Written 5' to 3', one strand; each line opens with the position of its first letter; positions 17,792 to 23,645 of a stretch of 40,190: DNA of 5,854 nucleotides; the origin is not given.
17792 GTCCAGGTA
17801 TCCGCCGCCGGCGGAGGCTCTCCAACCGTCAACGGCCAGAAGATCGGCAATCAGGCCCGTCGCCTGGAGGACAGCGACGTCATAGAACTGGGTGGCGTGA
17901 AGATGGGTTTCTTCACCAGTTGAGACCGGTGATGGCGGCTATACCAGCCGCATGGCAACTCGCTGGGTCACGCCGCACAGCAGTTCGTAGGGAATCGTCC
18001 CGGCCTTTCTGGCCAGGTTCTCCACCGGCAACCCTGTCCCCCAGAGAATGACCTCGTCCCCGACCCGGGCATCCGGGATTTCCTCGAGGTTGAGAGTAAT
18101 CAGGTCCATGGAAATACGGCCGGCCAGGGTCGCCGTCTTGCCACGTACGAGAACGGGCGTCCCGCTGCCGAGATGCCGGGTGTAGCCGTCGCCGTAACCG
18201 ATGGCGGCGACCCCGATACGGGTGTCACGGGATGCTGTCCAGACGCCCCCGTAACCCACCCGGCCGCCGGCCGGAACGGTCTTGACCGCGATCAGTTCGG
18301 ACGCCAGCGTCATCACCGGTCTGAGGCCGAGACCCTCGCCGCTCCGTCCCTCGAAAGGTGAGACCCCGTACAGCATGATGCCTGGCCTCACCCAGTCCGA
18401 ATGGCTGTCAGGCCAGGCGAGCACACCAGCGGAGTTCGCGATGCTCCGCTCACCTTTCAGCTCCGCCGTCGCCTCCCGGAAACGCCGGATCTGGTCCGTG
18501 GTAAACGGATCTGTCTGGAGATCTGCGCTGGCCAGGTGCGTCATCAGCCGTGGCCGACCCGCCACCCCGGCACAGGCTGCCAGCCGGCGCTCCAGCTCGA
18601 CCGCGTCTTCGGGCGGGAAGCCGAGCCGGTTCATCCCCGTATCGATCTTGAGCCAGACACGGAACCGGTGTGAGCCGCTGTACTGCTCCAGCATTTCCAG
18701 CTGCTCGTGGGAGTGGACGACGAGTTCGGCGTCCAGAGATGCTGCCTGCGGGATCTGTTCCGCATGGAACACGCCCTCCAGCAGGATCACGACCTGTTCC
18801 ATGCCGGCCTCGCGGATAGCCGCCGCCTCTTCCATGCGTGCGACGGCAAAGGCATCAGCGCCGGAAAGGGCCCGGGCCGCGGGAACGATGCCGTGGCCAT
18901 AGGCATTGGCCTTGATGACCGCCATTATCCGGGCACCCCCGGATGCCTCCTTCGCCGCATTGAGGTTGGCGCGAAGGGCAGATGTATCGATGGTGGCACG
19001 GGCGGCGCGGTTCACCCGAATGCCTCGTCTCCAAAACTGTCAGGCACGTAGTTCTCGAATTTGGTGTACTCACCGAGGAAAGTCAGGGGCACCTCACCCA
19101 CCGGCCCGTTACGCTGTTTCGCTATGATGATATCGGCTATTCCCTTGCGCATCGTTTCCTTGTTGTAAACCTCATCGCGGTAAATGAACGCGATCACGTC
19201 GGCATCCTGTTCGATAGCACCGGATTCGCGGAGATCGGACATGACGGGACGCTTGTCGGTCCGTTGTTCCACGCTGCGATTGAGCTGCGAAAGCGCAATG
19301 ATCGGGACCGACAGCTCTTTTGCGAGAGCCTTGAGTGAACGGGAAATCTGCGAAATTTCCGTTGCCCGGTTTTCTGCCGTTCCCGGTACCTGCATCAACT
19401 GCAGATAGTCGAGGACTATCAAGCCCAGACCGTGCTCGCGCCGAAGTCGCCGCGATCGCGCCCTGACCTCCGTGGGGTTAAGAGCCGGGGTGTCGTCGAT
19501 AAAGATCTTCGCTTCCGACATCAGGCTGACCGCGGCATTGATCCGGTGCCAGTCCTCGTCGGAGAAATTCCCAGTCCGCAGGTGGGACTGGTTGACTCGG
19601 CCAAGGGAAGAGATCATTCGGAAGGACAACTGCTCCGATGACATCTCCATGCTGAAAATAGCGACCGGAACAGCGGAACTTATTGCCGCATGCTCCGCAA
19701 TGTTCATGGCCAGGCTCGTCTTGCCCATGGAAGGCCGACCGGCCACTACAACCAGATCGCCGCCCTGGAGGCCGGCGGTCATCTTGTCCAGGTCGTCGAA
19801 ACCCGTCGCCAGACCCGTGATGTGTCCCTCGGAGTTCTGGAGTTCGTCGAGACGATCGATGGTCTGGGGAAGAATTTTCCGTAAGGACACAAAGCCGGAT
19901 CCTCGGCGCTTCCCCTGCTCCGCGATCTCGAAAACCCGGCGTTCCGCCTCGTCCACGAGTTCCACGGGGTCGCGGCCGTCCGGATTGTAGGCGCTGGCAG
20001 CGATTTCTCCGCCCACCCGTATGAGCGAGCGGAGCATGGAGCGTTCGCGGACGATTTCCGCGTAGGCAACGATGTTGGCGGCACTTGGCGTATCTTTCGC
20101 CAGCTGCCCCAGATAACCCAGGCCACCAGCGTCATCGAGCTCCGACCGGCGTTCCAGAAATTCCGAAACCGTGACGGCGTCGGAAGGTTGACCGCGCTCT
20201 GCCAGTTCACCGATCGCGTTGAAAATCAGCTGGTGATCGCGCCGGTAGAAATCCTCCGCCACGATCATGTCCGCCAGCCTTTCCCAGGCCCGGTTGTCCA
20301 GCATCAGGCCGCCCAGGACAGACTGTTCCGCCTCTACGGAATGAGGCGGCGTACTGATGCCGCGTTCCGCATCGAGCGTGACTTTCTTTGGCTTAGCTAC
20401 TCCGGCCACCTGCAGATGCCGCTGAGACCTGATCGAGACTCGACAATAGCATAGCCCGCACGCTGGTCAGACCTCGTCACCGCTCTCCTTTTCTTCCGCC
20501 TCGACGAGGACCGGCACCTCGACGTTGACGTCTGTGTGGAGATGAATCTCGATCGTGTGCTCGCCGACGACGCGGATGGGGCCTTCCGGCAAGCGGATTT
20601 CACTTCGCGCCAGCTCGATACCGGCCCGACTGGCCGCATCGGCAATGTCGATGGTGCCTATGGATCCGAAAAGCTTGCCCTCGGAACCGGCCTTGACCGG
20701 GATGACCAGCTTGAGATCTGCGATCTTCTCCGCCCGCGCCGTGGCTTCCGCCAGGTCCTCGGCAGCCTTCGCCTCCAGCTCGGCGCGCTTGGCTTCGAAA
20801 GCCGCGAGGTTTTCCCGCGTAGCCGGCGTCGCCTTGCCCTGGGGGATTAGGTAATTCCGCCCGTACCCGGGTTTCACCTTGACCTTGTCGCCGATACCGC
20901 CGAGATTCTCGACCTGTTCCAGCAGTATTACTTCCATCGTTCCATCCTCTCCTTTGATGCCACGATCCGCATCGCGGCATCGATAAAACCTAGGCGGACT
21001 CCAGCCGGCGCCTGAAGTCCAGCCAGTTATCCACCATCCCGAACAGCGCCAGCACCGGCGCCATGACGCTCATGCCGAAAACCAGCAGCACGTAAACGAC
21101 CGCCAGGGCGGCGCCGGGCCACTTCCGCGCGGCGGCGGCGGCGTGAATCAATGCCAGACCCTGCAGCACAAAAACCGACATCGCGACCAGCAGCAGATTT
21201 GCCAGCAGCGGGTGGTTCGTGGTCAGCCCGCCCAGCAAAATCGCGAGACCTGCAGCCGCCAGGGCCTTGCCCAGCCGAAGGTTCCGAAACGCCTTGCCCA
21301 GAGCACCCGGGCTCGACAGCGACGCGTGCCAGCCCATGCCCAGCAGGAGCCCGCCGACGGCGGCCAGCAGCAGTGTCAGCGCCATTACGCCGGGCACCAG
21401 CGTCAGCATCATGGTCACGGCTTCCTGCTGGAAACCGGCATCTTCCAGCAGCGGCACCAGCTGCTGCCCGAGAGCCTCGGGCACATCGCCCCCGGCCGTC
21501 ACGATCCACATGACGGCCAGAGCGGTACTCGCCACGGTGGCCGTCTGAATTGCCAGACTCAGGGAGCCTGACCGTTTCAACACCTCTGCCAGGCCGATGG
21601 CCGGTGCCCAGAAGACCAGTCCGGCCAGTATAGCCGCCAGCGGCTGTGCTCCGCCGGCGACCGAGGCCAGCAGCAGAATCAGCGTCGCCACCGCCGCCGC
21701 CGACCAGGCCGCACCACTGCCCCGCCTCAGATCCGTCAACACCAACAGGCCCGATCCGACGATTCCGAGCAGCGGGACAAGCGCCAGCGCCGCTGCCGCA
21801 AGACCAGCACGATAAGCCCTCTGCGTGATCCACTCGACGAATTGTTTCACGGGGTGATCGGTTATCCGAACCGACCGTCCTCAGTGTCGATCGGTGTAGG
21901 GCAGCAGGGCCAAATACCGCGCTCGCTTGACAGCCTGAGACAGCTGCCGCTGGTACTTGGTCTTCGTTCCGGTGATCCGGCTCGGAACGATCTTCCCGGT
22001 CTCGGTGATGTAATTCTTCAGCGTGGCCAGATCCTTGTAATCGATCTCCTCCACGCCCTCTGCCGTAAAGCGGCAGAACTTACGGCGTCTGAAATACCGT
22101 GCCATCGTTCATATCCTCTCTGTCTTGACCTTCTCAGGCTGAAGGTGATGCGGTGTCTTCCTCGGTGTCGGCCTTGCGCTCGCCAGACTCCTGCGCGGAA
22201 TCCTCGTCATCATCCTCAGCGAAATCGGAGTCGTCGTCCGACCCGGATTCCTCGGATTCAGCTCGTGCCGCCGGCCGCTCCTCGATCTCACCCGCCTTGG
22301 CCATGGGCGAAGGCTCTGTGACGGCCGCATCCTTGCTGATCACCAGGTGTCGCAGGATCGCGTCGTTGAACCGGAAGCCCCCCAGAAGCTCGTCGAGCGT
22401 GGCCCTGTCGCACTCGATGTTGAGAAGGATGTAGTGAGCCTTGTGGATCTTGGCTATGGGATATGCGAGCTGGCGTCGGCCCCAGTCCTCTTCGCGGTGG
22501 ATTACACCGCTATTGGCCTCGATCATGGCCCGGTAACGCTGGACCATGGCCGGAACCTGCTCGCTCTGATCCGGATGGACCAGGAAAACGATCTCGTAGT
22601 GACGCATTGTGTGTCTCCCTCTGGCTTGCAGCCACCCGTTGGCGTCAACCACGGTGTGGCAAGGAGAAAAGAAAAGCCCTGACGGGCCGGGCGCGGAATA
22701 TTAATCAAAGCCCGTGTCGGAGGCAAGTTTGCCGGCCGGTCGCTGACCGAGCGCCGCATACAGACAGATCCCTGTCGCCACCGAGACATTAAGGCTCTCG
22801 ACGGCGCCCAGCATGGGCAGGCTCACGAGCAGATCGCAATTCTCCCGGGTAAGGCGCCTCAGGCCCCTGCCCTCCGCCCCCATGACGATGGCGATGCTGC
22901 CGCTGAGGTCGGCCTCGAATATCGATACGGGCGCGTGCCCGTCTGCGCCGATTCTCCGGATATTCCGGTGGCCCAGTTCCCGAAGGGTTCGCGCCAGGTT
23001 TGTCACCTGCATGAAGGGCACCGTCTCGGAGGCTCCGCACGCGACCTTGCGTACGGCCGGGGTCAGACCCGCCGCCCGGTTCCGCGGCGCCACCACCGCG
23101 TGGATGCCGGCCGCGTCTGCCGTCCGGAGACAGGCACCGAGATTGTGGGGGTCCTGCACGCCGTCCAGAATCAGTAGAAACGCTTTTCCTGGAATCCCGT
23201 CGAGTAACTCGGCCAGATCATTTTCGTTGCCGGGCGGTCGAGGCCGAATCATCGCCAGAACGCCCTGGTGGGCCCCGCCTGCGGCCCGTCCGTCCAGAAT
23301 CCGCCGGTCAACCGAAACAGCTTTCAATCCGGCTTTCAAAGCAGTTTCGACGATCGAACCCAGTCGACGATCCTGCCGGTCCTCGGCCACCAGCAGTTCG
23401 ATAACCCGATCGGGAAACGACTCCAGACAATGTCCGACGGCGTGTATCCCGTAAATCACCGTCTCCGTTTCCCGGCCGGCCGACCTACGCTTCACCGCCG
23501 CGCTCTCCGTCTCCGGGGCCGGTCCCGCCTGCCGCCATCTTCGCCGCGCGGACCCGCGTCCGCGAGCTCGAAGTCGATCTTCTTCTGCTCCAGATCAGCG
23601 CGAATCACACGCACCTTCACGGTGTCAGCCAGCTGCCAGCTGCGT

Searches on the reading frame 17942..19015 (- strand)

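Call 11: search_protein_families(library=pfam, proteins=[window:17942-19015:-], max_evalue=0.00001)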
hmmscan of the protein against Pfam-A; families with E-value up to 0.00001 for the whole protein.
window:17942-19015:- (358 aa): 2 families
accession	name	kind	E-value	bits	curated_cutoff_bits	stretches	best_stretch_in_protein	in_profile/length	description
PF01168.26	Ala_racemase_N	-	1e-69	235.1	24.1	1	9-220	1-220/220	Alanine racemase, N-terminal domain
PF00842.27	Ala_racemase_C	-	1.5e-41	141.4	25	1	234-355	1-125/127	Alanine racemase, C-terminal domain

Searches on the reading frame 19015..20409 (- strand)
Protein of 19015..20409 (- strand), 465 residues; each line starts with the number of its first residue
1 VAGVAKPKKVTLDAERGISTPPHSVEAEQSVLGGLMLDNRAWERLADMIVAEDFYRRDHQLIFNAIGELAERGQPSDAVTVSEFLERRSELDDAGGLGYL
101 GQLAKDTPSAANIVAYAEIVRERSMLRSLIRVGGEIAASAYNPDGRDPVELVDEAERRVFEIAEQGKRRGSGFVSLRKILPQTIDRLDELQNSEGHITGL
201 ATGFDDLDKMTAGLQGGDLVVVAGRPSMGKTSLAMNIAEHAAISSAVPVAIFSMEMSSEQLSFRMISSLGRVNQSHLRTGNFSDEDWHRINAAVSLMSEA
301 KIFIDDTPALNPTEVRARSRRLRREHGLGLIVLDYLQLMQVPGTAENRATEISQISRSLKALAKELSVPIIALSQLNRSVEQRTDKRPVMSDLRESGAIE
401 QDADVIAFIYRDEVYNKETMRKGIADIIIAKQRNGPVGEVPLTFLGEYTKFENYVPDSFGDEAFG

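Call 11: search_protein_families(library=pfam, proteins=[window:19015-20409:-], max_evalue=0.00001)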
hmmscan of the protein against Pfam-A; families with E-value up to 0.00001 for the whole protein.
window:19015-20409:- (465 aa): 3 families
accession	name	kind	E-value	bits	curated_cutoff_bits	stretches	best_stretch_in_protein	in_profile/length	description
PF03796.21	DnaB_C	-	2.5e-111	371.5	27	1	199-453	1-255/255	DnaB-like helicase C terminal domain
PF00772.26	DnaB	-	4.4e-36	123.5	23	1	21-122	2-103/103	DnaB-like helicase N terminal domain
PF13481.12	AAA_25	-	7.7e-10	39.2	27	1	213-375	28-189/195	AAA domain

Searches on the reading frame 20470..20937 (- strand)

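Call 74: search_protein_families(library=pfam, proteins=[window:20470-20937:-], max_evalue=0.001)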
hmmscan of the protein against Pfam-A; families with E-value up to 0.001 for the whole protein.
window:20470-20937:- (156 aa): 2 families
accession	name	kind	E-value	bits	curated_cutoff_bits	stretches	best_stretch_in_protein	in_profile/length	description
PF03948.19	Ribosomal_L9_C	-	4.8e-25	88.2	23.2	1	63-146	1-85/86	Ribosomal protein L9, C-terminal domain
PF01281.25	Ribosomal_L9_N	-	4.1e-23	81.1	20.7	1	1-47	1-47/47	Ribosomal protein L9, N-terminal domain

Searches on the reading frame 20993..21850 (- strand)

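Call 74: search_protein_families(library=pfam, proteins=[window:20993-21850:-], max_evalue=0.001)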
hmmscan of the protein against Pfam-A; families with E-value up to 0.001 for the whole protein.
window:20993-21850:- (286 aa): 1 family
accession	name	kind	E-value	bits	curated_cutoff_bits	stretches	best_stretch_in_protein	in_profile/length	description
PF09991.14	DUF2232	-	2.7e-10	40.4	27.8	1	23-274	11-289/290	Predicted membrane protein (DUF2232)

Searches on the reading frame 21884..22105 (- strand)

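Call 74: search_protein_families(library=pfam, proteins=[window:21884-22105:-], max_evalue=0.001)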
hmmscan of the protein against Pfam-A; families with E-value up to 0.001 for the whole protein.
window:21884-22105:- (74 aa): 1 family
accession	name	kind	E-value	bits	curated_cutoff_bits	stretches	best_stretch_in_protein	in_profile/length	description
PF01084.26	Ribosomal_S18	-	1.5e-24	86.3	21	1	18-68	2-52/52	Ribosomal protein S18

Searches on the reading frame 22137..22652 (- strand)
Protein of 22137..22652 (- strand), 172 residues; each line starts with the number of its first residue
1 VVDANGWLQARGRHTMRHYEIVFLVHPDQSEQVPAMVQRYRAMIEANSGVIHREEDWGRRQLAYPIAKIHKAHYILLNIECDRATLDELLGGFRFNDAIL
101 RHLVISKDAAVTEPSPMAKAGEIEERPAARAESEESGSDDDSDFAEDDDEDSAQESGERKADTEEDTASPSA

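Call 74: search_protein_families(library=pfam, proteins=[window:22137-22652:-], max_evalue=0.001)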
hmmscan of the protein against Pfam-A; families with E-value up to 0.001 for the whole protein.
window:22137-22652:- (172 aa): 1 family
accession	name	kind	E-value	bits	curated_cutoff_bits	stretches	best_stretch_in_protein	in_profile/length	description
PF01250.22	Ribosomal_S6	-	8e-28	96.9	27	1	18-105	1-89/90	Ribosomal protein S6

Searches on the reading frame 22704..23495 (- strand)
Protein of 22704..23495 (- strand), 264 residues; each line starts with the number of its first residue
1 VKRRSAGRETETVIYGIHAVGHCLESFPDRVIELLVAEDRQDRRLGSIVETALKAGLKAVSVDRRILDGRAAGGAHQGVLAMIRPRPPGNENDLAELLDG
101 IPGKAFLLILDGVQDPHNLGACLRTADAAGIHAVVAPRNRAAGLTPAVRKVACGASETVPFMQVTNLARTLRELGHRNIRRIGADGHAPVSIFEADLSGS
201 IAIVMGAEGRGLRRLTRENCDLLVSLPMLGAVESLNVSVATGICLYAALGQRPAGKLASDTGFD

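Call 7: search_protein_families(library=pfam, proteins=[window:22704-23495:-], max_evalue=0.001)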
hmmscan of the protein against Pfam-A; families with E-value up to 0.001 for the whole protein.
window:22704-23495:- (264 aa): 2 families
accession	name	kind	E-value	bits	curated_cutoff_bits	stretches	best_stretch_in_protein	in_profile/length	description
PF00588.24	SpoU_methylase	-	1.1e-39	136.2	29.7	1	106-246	2-142/142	SpoU rRNA Methylase family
PF08032.17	SpoU_sub_bind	-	6.7e-14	52.4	22.8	1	13-87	1-74/76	RNA 2'-O ribose methyltransferase substrate binding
